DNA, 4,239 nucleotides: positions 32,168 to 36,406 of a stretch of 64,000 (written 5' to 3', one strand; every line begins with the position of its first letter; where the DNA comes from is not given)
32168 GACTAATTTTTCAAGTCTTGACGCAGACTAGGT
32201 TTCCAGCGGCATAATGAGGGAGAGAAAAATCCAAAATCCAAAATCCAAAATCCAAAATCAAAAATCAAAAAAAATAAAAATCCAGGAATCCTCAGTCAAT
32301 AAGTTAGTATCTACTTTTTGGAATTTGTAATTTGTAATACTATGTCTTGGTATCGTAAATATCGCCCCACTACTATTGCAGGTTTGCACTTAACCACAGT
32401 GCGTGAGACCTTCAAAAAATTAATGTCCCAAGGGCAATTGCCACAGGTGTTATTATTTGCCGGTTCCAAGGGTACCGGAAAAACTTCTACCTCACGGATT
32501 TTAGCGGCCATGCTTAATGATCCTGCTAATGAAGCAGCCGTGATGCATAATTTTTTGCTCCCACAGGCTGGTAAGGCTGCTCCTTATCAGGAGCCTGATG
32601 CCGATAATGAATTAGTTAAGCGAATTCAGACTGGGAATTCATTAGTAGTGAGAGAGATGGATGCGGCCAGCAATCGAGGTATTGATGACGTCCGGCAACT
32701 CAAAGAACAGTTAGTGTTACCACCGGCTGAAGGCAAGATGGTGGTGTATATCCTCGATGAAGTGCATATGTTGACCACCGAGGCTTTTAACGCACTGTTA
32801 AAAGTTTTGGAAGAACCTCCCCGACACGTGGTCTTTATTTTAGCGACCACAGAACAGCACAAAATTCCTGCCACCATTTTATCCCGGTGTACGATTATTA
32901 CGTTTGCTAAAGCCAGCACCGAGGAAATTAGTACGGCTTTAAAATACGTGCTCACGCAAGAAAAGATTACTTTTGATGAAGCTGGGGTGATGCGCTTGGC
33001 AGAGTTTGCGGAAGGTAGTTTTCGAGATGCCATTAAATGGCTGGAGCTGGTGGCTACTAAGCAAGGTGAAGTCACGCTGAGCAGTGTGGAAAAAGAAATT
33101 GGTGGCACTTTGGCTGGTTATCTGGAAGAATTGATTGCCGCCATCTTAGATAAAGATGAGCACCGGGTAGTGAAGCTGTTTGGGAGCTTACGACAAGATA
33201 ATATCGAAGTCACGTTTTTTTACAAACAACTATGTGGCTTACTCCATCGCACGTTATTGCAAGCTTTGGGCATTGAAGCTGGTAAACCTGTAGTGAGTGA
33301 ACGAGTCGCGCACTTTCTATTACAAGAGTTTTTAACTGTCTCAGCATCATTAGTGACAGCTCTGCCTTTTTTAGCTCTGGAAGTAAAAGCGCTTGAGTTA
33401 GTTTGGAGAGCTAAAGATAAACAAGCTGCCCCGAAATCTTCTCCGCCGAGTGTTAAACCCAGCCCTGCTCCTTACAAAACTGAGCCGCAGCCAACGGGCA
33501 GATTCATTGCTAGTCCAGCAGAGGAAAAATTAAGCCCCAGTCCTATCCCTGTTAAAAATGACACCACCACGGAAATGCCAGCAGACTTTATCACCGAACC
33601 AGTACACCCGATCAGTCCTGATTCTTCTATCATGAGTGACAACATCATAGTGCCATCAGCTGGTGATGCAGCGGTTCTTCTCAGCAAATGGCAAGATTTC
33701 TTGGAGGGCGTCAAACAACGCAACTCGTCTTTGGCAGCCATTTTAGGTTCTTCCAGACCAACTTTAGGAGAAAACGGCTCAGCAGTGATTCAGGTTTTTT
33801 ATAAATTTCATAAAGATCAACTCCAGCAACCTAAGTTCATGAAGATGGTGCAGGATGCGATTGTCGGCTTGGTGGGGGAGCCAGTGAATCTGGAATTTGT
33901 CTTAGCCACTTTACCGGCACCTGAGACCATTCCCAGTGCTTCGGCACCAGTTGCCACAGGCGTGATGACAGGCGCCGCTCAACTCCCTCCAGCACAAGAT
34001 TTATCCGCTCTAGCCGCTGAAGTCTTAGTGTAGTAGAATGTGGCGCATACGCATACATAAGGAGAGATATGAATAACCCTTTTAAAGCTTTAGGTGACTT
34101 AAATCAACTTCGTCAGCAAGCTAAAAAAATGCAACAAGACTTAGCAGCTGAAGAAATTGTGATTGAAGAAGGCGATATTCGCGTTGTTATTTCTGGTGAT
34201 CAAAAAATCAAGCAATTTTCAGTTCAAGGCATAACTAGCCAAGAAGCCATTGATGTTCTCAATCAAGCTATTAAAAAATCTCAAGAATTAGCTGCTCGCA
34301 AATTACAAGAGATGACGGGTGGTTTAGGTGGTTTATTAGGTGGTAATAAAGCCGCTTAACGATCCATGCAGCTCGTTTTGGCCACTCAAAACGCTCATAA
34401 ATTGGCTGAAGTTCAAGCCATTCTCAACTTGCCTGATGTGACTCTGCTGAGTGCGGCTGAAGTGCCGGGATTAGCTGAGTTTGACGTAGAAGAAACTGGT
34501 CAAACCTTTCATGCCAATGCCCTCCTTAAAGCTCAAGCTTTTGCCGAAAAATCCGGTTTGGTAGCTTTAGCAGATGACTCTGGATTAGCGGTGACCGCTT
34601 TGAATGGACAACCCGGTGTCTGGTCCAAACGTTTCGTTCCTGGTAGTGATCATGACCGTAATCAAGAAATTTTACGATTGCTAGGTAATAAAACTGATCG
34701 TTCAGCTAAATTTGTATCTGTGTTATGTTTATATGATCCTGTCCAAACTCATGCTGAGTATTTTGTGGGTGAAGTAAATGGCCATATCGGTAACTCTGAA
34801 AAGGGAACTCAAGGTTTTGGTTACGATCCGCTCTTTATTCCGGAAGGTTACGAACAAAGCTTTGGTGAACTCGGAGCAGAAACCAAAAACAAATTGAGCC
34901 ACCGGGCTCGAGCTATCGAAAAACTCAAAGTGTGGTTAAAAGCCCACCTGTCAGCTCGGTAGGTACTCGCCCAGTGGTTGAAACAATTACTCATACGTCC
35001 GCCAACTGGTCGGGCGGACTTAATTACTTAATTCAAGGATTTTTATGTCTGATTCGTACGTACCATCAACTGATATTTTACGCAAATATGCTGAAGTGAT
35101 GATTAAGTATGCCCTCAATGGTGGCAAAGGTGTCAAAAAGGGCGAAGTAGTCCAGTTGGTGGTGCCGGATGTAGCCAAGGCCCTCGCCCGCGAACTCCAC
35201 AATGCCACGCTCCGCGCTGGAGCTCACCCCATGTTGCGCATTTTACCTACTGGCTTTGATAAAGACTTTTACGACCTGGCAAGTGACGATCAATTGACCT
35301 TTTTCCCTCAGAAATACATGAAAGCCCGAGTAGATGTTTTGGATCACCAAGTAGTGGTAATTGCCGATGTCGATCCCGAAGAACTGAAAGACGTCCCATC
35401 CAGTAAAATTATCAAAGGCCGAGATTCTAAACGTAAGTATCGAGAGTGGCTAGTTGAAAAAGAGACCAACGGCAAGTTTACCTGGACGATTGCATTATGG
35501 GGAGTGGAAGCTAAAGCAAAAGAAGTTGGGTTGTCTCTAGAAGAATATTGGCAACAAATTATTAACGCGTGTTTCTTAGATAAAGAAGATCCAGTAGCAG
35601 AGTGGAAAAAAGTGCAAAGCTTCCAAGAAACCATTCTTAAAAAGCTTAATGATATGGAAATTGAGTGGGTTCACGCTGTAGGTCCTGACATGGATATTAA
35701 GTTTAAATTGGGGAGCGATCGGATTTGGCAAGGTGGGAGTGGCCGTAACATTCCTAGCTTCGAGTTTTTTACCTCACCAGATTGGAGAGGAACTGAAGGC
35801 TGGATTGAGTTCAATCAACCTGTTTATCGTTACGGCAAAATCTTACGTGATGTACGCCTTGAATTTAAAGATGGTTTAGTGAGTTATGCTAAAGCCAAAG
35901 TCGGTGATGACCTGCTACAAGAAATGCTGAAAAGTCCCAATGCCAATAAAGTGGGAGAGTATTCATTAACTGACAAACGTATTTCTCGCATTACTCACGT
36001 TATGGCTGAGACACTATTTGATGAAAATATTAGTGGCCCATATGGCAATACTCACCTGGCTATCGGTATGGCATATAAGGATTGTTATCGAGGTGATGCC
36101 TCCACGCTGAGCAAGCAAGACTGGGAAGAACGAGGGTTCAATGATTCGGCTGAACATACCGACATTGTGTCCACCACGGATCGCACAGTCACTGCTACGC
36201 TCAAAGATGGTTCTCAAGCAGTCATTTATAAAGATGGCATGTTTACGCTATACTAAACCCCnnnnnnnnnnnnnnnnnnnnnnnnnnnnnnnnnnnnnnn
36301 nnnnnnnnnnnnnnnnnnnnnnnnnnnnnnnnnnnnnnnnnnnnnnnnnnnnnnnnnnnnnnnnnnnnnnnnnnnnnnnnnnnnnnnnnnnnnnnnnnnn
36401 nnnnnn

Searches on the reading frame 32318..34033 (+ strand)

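Call 38: search_protein_families(library=pfam, proteins=[window:32318-34033:+], max_evalue=0.001)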
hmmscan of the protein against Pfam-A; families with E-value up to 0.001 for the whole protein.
window:32318-34033:+ (571 aa): 8 families
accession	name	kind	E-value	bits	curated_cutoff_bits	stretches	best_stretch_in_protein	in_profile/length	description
PF13177.12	DNA_pol3_delta2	-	2.4e-29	102.8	27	1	29-198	6-159/161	DNA polymerase III, delta subunit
PF00004.35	AAA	-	3.1e-10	41.1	21.2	1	45-196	1-128/131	ATPase family associated with various cellular activities (AAA)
PF22608.2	DNAX_ATPase_lid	-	5.4e-08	32.9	27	1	204-239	2-37/49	DNA polymerase III clamp loader subunit, ATPase lid domain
PF20964.2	DnaX_C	-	9.4e-07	29.2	26.2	1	453-531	11-89/113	DNA polymerase III subunit tau, C-terminal domain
PF07728.20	AAA_5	-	1.2e-06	29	22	1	45-171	2-97/139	AAA domain (dynein-related subfamily)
PF13401.12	AAA_22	-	2.7e-05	24.9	27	1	43-179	6-124/130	AAA domain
PF13191.12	AAA_16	-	3.7e-05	24.7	32.6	1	26-174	10-167/167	AAA ATPase domain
PF13245.12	AAA_19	-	0.00042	20.9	25.1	0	43-173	12-122/134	AAA domain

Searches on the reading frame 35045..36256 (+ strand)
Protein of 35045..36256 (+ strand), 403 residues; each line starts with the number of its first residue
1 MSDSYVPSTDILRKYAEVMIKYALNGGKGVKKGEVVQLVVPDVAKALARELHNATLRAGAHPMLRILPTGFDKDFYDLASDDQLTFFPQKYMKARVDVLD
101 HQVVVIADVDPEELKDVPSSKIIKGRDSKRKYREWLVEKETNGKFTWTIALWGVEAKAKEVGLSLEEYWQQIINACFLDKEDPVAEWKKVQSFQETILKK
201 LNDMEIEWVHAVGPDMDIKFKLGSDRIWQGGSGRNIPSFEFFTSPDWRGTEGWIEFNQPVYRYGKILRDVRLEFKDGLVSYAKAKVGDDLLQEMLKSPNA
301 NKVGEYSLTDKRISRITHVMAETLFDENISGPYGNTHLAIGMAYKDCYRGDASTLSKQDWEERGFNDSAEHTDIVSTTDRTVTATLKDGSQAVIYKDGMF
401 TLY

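Call 38: search_protein_families(library=pfam, proteins=[window:35045-36256:+], max_evalue=0.001)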
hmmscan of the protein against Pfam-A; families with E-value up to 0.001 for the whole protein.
window:35045-36256:+ (403 aa): 1 family
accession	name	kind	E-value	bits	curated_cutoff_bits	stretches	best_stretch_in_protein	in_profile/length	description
PF02073.20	Peptidase_M29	-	3.7e-91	306.4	27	1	11-400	4-406/406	Thermophilic metalloprotease (M29)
